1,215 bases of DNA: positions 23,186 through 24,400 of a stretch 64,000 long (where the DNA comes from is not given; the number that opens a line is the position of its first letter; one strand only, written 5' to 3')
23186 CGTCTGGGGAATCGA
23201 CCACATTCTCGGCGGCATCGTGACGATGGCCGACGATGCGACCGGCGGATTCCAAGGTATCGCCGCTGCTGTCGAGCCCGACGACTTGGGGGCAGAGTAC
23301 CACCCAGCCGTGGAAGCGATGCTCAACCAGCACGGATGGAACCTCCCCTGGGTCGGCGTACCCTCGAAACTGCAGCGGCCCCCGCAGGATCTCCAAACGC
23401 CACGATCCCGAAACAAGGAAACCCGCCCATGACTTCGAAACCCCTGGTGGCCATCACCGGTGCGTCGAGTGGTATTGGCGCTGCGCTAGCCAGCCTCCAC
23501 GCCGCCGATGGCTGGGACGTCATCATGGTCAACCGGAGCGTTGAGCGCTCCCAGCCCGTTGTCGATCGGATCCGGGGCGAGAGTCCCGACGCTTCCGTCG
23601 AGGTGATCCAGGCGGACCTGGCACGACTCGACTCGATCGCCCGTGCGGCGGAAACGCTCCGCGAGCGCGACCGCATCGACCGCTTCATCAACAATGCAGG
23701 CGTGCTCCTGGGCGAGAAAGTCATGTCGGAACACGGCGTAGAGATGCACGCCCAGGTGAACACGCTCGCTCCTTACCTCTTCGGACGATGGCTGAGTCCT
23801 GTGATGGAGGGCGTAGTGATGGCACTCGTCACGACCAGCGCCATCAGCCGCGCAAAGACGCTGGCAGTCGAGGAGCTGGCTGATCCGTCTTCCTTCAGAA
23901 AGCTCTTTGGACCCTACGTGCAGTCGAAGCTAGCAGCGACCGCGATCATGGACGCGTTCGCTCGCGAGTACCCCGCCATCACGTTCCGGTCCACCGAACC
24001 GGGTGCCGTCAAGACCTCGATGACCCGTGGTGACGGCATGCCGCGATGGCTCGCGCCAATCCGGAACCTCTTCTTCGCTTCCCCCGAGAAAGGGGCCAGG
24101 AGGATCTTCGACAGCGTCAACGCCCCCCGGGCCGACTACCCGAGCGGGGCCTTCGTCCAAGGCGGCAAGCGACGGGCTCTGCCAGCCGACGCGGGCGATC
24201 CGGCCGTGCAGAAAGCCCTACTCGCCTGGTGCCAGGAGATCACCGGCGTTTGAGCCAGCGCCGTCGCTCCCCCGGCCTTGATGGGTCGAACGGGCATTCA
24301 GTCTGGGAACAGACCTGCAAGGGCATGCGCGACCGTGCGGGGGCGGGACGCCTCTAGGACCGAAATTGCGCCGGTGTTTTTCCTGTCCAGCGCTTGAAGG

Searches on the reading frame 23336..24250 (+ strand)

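Call 63: search_protein_families(library=pfam, proteins=[window:23336-24250:+], max_evalue=0.00001)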
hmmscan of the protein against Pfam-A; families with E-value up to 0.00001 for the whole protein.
window:23336-24250:+ (305 aa): 4 families
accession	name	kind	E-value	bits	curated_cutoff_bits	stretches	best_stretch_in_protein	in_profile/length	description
PF00106.31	adh_short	-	1.4e-20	74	26.6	1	38-231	3-188/195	short chain dehydrogenase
PF13561.12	adh_short_C2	-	1.8e-12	47.8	27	1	42-232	1-183/236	Enoyl-(Acyl carrier protein) reductase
PF01370.27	Epimerase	-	1.3e-06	28.4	20.9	1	38-218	1-168/240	NAD dependent epimerase/dehydratase family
PF08659.16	KR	-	6.8e-06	26.6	22.6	0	39-141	4-108/180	KR domain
